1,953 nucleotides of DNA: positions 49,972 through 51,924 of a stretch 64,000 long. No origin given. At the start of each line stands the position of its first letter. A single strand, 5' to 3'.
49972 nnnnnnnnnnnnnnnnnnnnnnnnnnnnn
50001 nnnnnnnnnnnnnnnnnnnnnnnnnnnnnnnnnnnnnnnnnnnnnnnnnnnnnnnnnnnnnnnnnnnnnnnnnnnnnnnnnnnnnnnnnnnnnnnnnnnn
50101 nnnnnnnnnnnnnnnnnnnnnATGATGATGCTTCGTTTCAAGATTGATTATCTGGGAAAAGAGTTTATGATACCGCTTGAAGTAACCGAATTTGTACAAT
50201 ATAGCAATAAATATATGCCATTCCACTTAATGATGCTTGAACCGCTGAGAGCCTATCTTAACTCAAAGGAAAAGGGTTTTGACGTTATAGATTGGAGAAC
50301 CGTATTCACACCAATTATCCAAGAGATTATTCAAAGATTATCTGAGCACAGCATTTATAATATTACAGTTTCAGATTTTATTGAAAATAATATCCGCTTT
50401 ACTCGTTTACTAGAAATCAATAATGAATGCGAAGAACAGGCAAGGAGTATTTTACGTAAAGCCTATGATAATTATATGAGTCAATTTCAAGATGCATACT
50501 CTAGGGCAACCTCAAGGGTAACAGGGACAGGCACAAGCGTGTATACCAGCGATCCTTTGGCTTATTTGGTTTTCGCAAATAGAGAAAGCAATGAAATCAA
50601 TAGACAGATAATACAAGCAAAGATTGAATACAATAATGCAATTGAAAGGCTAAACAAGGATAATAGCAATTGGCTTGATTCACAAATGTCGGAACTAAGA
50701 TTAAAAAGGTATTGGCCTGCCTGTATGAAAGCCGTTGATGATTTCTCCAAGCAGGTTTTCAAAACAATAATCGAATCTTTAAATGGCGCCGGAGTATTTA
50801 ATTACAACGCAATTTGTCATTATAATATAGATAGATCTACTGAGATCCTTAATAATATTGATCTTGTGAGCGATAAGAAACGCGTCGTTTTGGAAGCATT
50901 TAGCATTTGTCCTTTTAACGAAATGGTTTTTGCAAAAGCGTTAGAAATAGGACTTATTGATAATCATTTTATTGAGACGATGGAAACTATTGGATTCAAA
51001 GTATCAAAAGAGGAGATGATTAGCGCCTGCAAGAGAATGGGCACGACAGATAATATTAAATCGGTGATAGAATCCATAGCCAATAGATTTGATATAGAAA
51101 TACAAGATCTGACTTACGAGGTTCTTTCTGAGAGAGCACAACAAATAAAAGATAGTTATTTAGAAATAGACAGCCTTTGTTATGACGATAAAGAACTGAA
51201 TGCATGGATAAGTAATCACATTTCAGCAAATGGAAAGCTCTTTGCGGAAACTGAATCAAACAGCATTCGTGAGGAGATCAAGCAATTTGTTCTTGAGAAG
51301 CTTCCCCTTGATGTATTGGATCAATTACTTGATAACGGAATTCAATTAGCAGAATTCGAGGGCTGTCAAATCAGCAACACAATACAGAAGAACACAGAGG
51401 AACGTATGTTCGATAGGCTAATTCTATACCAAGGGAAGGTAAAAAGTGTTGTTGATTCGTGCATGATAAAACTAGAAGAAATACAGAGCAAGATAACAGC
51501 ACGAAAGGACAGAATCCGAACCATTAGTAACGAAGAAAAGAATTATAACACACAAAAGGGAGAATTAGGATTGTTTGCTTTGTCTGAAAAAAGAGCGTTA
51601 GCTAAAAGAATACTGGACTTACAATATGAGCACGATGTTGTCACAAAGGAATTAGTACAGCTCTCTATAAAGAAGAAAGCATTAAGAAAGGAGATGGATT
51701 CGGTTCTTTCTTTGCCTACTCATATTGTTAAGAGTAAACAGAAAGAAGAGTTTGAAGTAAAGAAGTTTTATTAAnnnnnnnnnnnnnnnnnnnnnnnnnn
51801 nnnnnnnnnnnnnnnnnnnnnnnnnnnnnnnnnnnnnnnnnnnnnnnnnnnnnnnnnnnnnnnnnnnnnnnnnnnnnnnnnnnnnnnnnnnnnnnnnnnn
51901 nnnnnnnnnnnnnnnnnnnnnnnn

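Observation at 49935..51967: AT-rich single-gene island with its own promoter and terminator, encoding a 550-aa orphan protein just upstream of recF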

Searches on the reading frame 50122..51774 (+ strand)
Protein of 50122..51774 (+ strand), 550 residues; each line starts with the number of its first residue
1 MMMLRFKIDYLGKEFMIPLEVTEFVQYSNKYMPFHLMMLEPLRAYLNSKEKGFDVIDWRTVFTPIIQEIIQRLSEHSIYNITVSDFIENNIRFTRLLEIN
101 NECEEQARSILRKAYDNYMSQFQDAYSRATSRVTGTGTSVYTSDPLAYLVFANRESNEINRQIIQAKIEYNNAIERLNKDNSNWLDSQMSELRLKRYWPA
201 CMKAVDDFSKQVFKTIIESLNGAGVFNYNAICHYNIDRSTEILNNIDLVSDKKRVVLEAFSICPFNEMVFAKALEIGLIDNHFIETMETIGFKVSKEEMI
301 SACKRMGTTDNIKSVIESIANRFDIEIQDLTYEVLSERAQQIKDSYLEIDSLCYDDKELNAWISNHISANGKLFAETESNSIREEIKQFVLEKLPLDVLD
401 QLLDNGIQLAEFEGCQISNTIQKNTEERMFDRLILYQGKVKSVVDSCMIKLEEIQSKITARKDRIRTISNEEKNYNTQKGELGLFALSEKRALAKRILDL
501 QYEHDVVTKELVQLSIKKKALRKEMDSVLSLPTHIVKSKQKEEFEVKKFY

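Call 5: search_protein_families(library=pfam, proteins=[window:50122-51774:+], max_evalue=1)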
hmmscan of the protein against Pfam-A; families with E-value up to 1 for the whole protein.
window:50122-51774:+ (550 aa): 3 families
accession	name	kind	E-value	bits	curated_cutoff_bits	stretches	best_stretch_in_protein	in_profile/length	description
PF03433.18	EspA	-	0.013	15.8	23.4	1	392-446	88-137/180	EspA-like secreted protein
PF24753.1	DUF7698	-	0.027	14.8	27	1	43-86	28-72/118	Domain of unknown function (DUF7698)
PF25402.1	PH_28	-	0.096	13.2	27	1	490-525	13-48/110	Kinetoplastid PH-like domain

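Call 6: search_protein_families(library=padloc, proteins=[window:50122-51774:+], max_evalue=10)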
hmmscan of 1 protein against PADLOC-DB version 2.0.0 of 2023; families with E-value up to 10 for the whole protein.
window:50122-51774:+ (550 aa): 0 families
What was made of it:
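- On Known anti-phage defence families (PADLOC-DB v2.0.0): 0 families for the window protein at E<=10 (call 6).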

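Call 7: search_protein_families(library=phrogs, proteins=[window:50122-51774:+], max_evalue=10)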
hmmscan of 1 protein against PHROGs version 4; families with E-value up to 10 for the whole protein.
window:50122-51774:+ (550 aa): 3 families
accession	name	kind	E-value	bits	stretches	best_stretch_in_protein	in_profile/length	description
phrog_21141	-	unknown function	0.0016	19.5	1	43-86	29-73/120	-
phrog_8586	-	unknown function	0.068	14.5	1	408-452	8-52/79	-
phrog_24501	-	unknown function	0.075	14.5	1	65-112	30-77/117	-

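Call 8: search_protein_families(library=ncbifam, proteins=[window:50122-51774:+], max_evalue=10)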
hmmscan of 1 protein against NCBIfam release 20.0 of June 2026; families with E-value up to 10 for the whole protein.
window:50122-51774:+ (550 aa): 1 family
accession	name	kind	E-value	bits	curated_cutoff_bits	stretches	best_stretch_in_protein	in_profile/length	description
NF033412.1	primase_PriX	equivalog_domain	0.07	13.5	50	1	154-218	35-99/102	DNA primase noncatalytic subunit PriX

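Call 9: find_homologous_proteins(query=window:50122-51774:+, max_evalue=0.001)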
Query window:50122-51774:+ (550 aa): 2 proteins with E <= 0.001 among 8000 candidates.
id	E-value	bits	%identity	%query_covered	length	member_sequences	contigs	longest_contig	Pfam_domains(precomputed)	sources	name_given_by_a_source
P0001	0.0e+0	1204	100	100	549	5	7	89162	-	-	-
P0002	6.8e-192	657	57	100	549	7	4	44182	-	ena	-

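Call 13: find_encoding_contigs(protein=P0002, flank=10000, max_places=10)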
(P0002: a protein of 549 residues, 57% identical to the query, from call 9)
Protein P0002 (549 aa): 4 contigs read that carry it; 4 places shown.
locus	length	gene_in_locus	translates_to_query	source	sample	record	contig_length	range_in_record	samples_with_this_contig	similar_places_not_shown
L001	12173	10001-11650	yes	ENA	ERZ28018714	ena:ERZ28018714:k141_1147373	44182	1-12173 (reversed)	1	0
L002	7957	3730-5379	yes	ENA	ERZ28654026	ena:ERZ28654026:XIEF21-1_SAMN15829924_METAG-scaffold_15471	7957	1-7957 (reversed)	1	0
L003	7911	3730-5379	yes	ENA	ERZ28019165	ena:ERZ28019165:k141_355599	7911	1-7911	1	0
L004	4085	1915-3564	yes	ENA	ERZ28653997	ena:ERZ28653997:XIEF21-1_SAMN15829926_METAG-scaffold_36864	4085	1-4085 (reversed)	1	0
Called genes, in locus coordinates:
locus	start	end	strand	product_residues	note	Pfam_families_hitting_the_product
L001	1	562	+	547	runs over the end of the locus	PF02734:Dak2, PF21645:FakA-like_M, PF13684:FakA-like_C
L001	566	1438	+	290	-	PF02645:DegV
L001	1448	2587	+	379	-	PF00583:Acetyltransf_1 (faint)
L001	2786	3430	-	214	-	PF12822:ECF_trnsprt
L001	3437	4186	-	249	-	-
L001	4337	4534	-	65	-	-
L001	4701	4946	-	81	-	PF04226:Transgly_assoc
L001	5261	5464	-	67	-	-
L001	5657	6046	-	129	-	-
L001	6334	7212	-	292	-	-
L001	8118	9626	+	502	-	PF01609:DDE_Tnp_1, PF13751:DDE_Tnp_1_6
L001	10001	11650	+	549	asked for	-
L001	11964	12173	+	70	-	?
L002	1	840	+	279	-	?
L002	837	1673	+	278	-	PF00198:2-oxoacid_dh (faint)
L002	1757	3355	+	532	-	PF01609:DDE_Tnp_1, PF13751:DDE_Tnp_1_6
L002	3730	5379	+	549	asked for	-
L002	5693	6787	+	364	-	PF02463:SMC_N, PF13476:AAA_23, PF13304:AAA_21 (faint)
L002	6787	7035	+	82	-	PF04025:RemA-like (weak)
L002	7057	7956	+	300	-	?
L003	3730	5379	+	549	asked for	-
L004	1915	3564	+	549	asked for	-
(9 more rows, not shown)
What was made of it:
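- A homologue lies at the same locus in a second lineage (L002; call 13).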

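Call 14: find_encoding_contigs(protein=P0001, flank=10000, max_places=10)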
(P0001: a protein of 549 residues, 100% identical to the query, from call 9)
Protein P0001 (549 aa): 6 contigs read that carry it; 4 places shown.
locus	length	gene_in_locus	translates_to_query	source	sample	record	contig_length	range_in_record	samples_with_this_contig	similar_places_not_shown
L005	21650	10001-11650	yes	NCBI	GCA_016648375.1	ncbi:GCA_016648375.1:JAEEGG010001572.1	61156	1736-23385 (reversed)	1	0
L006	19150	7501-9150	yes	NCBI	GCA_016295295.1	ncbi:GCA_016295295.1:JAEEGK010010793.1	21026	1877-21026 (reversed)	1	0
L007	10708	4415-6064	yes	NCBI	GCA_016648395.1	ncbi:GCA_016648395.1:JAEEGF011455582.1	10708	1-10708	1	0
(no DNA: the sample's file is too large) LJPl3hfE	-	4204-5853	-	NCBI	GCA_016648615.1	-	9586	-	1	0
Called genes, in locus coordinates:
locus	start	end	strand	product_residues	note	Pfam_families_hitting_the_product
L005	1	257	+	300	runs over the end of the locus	PF02457:DAC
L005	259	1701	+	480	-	PF07949:YbbR (faint)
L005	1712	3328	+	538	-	PF28550:DUF8436, PF01266:DAO (faint), PF21688:FAD-depend_C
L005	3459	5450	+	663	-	PF08486:SpoIID, PF06347:SH3_4 (weak), PF08239:SH3_3, PF00404:Dockerin_1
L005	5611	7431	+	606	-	PF00009:GTP_EFTU, PF01926:MMR_HSR1 (weak), PF22042:EF-G_D2, PF03144:GTP_EFTU_D2, PF00679:EFG_C, PF21018:BipA_C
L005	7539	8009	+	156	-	PF00583:Acetyltransf_1, PF13673:Acetyltransf_10, PF13508:Acetyltransf_7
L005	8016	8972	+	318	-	PF00892:EamA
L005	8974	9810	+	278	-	PF00198:2-oxoacid_dh (faint)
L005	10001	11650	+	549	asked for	-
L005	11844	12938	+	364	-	PF02463:SMC_N, PF13476:AAA_23 (weak), PF13304:AAA_21 (faint)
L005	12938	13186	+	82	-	PF04025:RemA-like (weak)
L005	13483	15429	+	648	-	PF02518:HATPase_c, PF00204:DNA_gyraseB, PF01751:Toprim, PF00986:DNA_gyraseB_C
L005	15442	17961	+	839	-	PF00521:DNA_topoisoIV, PF03989:DNA_gyraseA_C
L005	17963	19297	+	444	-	PF01743:PolyA_pol, PF12627:PolyA_pol_RNAbd, PF01966:HD, PF13735:tRNA_NucTran2_2 (weak)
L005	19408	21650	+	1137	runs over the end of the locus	PF00932:LTD, PF08757:CotH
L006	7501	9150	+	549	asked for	-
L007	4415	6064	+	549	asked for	-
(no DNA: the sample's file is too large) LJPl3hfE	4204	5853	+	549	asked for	-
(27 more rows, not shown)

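Call 19: search_protein_representatives(protein=window:50122-51774:+)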
Query: 550 residues. Proteins with E-value up to 0.001 (for the whole library): 328; up to 1e-10: 248; up to 1e-30: 37. The best 150 are listed.
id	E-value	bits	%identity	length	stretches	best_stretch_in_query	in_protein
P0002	2.2e-192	656.7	57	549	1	6-550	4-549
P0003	1.1e-71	258.6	30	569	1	6-539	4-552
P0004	5.4e-60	220.0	30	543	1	5-501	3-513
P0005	1.3e-46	175.9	25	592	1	9-526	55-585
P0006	1.2e-45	172.7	26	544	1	6-522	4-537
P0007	1.8e-43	165.5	33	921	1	6-289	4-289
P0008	1.0e-42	163.0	27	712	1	4-387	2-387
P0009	1.2e-41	159.5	25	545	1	7-511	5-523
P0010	2.8e-40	155.0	24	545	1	6-507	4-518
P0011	3.8e-39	151.2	27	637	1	5-469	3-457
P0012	2.4e-38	148.6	25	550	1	3-407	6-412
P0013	1.5e-37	146.0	25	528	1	5-503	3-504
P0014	1.6e-37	145.9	31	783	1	6-299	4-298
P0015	1.8e-37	145.8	28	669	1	7-362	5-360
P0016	2.5e-37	145.2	23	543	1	7-526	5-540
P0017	2.4e-36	142.0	27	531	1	8-504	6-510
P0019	3.1e-36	141.7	25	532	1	8-473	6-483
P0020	2.8e-35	138.5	26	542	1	7-481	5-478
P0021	2.6e-34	135.3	25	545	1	6-511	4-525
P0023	5.0e-34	134.4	24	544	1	6-514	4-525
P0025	3.3e-33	131.7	25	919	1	7-379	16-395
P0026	4.5e-33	131.2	23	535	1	8-526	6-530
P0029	9.2e-32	126.9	26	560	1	8-519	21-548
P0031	2.6e-31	125.4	23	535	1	7-494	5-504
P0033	2.8e-31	125.3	25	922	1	7-345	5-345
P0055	1.0e-26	110.3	25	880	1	3-357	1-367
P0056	1.8e-26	109.4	26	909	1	17-352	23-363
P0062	1.6e-25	106.3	23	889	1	6-464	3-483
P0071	3.6e-24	101.9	25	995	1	60-505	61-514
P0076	1.3e-23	100.0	21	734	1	54-497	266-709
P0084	1.6e-22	96.4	24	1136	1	6-286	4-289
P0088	3.3e-22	95.4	25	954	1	8-305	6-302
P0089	4.5e-22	94.9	26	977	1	8-288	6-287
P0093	6.2e-22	94.5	23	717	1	55-505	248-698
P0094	6.2e-22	94.5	24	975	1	7-311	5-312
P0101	1.3e-21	93.4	26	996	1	60-307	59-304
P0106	2.0e-21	92.8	21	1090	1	5-503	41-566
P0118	2.5e-20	89.2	25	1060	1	65-288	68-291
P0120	3.5e-20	88.7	24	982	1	7-289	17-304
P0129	1.1e-19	87.1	22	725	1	49-507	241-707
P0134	1.6e-19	86.5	26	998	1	7-296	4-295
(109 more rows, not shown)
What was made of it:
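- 50122..51774 (+): Cassette gene: 550-aa soluble member of an undescribed family (alternative starts at 50125 and 50128; G-run RBS at 50116-50121). Family of 328 clusters (call 19).
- Checked: 'Orphan': an exhaustive HMMER scan finds 328 representative clusters at E<=1e-3 and 248 at E<=1e-10 (call 19).
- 328 clusters (call 19).
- Tried and rejected: This looked like orphan status until the exhaustive HMMER scan (call 19).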

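Call 20: search_protein_families(library=pfam, proteins=[P0007, P0014, P0025, P0033, P0084, P0106, P0118, P0071, P0101, P0134], max_evalue=0.01)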
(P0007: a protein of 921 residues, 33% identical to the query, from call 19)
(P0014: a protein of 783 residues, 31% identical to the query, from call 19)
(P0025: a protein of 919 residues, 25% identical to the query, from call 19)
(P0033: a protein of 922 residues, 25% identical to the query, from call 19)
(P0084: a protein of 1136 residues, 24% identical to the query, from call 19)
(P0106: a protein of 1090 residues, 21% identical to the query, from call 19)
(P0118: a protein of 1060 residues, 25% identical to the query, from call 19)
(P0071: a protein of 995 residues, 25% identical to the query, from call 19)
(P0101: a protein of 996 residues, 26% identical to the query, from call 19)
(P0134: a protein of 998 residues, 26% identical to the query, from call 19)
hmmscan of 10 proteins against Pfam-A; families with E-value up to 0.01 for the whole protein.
P0007 (921 aa): 3 families
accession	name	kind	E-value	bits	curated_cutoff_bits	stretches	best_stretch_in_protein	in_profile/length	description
PF00715.22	IL2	-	0.00019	21.8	26.2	1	145-266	6-123/145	Interleukin 2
PF00515.34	TPR_1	-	0.0012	19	27.8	0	737-759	4-26/34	Tetratricopeptide repeat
PF07719.23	TPR_2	-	0.009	16.5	27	0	697-718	5-26/34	Tetratricopeptide repeat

P0014 (783 aa): 7 families
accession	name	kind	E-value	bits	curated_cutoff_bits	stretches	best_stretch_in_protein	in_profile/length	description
PF07719.23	TPR_2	-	1.5e-05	25.2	27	0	743-768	5-30/34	Tetratricopeptide repeat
PF13428.12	TPR_14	-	3.6e-05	24.5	23.5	0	743-767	5-29/44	Tetratricopeptide repeat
PF12895.13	ANAPC3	-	4.5e-05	24.1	27.2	0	529-614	1-79/82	Anaphase-promoting complex, cyclosome, subunit 3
PF14559.12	TPR_19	-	7e-05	23.5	25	0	641-692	4-52/68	Tetratricopeptide repeat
PF09613.16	HrpB1_HrpK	-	0.00066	19.8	29.3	0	709-757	52-99/126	Bacterial type III secretion protein (HrpB1_HrpK)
PF13432.12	TPR_16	-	0.0011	19.8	32.7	0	743-775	1-31/65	Tetratricopeptide repeat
PF00715.22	IL2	-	0.0062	16.9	26.2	1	146-269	5-124/145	Interleukin 2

P0025 (919 aa): 2 families
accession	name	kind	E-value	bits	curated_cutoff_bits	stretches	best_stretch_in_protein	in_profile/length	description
PF07719.23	TPR_2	-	4.7e-05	23.6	27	0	581-602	5-26/34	Tetratricopeptide repeat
PF00515.34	TPR_1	-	0.0062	16.7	27.8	0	529-548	5-24/34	Tetratricopeptide repeat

P0033 (922 aa): 6 families
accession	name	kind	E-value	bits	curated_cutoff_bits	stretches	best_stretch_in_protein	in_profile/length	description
PF13428.12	TPR_14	-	0.00015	22.6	23.5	0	731-761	4-34/44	Tetratricopeptide repeat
PF13174.12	TPR_6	-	0.00015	22.6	26.3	0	729-760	1-32/33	Tetratricopeptide repeat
PF07719.23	TPR_2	-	0.0011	19.3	27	0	729-760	2-33/34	Tetratricopeptide repeat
PF12895.13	ANAPC3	-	0.0012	19.6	27.2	1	547-604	28-81/82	Anaphase-promoting complex, cyclosome, subunit 3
PF24575.1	TPR_Slam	-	0.0034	18.2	35.2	0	732-764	51-83/104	Surface lipoprotein assembly modifier, N-terminal TPR repeats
PF13432.12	TPR_16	-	0.0055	17.6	32.7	0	583-641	1-56/65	Tetratricopeptide repeat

P0084 (1136 aa): 3 families
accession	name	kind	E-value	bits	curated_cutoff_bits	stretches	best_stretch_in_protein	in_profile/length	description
PF19789.6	DUF6273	-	8.7e-24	84.7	23.5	1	980-1133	2-171/172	Domain of unknown function (DUF6273)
PF09716.15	ETRAMP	-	0.0025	18.2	29.1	1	456-506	28-78/81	Malarial early transcribed membrane protein (ETRAMP)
PF14559.12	TPR_19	-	0.0033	18.2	25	0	679-714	33-67/68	Tetratricopeptide repeat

P0106 (1090 aa): 0 families

P0118 (1060 aa): 0 families

P0071 (995 aa): 11 families
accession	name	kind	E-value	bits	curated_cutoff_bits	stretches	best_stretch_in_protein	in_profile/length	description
PF08239.17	SH3_3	-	1.4e-11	44.8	27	1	810-861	1-54/54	Bacterial SH3 domain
PF07719.23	TPR_2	-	2.7e-07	30.6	27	0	593-616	2-25/34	Tetratricopeptide repeat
PF00515.34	TPR_1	-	1.1e-06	28.6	27.8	1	593-616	2-25/34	Tetratricopeptide repeat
PF13428.12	TPR_14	-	1.5e-06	28.7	23.5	0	597-620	6-29/44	Tetratricopeptide repeat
PF06347.19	SH3_4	-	1.8e-06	28.1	24.1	1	810-859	3-53/56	Bacterial SH3 domain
PF13432.12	TPR_16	-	1.4e-05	25.9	32.7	0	639-699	2-57/65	Tetratricopeptide repeat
PF13174.12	TPR_6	-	0.00023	22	26.3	0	596-620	4-28/33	Tetratricopeptide repeat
PF13414.12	TPR_11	-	0.0016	18.5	26.8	0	680-699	1-20/42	TPR repeat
PF13181.12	TPR_8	-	0.0022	18.4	25.7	0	596-618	5-27/34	Tetratricopeptide repeat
PF14559.12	TPR_19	-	0.0043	17.8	25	0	604-664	3-55/68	Tetratricopeptide repeat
PF13424.12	TPR_12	-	0.0093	16.6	30.1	0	639-699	8-71/77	Tetratricopeptide repeat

P0101 (996 aa): 2 families
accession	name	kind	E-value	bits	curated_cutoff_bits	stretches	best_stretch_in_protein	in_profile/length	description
PF19964.5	EAD11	-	0.00029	21.2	26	0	868-904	6-41/80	Effector-associated domain 11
PF13786.12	DUF4179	-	0.0067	17.3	30.1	0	476-530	1-53/94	Domain of unknown function (DUF4179)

P0134 (998 aa): 6 families
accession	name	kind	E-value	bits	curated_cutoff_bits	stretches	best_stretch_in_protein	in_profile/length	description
PF07719.23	TPR_2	-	0.00094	19.6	27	0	670-696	3-29/34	Tetratricopeptide repeat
PF13174.12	TPR_6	-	0.0029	18.6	26.3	0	598-622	4-29/33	Tetratricopeptide repeat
PF13424.12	TPR_12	-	0.0035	17.9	30.1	0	636-697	8-74/77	Tetratricopeptide repeat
PF24575.1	TPR_Slam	-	0.0056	17.5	35.2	0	593-652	46-102/104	Surface lipoprotein assembly modifier, N-terminal TPR repeats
PF12895.13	ANAPC3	-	0.0057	17.4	27.2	1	600-652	29-77/82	Anaphase-promoting complex, cyclosome, subunit 3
PF13432.12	TPR_16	-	0.0063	17.4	32.7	0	635-695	1-58/65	Tetratricopeptide repeat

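Call 21: search_protein_families(library=pfam, proteins=[P0076, P0093, P0129, P0055, P0056, P0062, P0088, P0089, P0094, P0120], max_evalue=0.01)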
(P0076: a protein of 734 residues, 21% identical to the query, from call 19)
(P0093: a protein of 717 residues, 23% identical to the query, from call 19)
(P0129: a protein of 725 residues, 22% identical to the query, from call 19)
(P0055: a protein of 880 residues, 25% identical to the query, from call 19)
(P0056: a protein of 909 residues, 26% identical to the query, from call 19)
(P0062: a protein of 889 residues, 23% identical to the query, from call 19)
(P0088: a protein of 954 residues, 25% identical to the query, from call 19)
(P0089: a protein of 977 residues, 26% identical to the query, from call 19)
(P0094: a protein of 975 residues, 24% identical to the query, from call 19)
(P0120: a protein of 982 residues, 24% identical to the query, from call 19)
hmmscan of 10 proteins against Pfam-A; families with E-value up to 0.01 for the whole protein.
P0076 (734 aa): 0 families

P0093 (717 aa): 1 family
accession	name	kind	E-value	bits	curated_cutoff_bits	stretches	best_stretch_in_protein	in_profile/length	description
PF03938.19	OmpH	-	0.00036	21.2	32.4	1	630-709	7-86/141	Outer membrane protein (OmpH-like)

P0129 (725 aa): 0 families

P0055 (880 aa): 2 families
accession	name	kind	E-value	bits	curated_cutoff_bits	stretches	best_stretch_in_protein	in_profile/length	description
PF06024.17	Orf78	-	0.0024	18.6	29.4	1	452-514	31-93/101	Orf78 (ac78)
PF13432.12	TPR_16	-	0.0091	16.9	32.7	0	518-572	3-56/65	Tetratricopeptide repeat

P0056 (909 aa): 3 families
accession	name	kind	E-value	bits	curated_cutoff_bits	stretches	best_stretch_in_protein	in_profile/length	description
PF14559.12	TPR_19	-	5.9e-07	30.1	25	0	518-580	1-61/68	Tetratricopeptide repeat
PF13428.12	TPR_14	-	2.4e-05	25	23.5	0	621-654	4-37/44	Tetratricopeptide repeat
PF12895.13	ANAPC3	-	0.0014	19.3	27.2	1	693-749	27-82/82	Anaphase-promoting complex, cyclosome, subunit 3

P0062 (889 aa): 0 families

P0088 (954 aa): 1 family
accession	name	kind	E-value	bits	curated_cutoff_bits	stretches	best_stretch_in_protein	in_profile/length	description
PF19789.6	DUF6273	-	2.5e-24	86.5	23.5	1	788-951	1-171/172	Domain of unknown function (DUF6273)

P0089 (977 aa): 2 families
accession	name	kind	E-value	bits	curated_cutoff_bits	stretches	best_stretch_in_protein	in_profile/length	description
PF05593.20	RHS_repeat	-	1.7e-07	31.9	22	0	793-826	1-31/38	RHS Repeat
PF12895.13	ANAPC3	-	0.0035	18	27.2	0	680-709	22-51/82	Anaphase-promoting complex, cyclosome, subunit 3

P0094 (975 aa): 3 families
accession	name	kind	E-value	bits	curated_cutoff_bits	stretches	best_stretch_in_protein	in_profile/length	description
PF19789.6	DUF6273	-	9e-25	87.9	23.5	1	834-972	2-171/172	Domain of unknown function (DUF6273)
PF07719.23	TPR_2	-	5.4e-05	23.5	27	0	759-781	4-26/34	Tetratricopeptide repeat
PF00515.34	TPR_1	-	0.0075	16.5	27.8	0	760-781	5-26/34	Tetratricopeptide repeat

P0120 (982 aa): 1 family
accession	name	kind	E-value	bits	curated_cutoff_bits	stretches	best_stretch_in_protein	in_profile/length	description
PF19789.6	DUF6273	-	2.8e-17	63.5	23.5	1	842-978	2-171/172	Domain of unknown function (DUF6273)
